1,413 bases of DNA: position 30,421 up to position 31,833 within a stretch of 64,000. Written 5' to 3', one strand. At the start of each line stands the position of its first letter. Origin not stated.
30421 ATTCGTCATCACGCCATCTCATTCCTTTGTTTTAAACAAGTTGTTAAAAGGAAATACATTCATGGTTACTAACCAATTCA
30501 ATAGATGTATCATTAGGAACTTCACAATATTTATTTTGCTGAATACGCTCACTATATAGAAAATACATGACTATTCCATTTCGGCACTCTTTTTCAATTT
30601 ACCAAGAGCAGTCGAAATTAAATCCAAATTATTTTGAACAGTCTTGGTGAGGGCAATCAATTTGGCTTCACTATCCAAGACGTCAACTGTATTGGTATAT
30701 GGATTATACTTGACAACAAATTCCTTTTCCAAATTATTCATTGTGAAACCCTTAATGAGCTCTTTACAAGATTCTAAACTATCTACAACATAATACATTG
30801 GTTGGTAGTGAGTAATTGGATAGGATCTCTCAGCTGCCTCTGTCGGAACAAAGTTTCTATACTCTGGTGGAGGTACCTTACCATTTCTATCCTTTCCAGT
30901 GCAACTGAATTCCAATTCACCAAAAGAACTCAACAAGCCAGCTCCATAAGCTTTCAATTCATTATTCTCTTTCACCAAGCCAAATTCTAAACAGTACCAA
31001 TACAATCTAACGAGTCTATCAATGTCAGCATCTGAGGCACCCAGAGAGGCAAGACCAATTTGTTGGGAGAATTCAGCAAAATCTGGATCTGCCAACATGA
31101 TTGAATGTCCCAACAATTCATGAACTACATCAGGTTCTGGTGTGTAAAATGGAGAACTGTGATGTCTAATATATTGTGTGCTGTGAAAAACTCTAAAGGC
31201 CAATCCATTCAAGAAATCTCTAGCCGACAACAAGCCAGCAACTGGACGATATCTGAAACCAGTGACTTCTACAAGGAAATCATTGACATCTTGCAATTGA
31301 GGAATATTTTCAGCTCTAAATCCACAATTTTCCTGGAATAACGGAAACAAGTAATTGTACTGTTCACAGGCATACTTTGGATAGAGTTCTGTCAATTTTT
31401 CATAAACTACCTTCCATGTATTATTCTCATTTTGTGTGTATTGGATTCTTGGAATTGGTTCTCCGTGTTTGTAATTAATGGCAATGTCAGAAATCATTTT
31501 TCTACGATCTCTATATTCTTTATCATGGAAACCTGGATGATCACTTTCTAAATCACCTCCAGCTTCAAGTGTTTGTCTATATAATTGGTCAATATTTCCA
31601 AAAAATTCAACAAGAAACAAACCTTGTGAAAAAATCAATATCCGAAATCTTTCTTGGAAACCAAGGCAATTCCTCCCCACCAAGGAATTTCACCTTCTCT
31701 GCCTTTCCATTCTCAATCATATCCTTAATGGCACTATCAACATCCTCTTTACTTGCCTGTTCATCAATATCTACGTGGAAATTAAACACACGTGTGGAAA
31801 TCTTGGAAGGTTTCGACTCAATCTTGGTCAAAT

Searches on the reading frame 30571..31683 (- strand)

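Call 14: search_protein_families(library=pfam, proteins=[window:30571-31683:-], max_evalue=0.001)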
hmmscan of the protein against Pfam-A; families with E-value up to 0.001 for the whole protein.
window:30571-31683:- (370 aa): 1 family
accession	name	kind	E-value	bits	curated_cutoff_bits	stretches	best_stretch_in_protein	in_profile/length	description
PF00351.26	Biopterin_H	-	1.1e-149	498.4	22.7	1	30-360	9-330/331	Biopterin-dependent aromatic amino acid hydroxylase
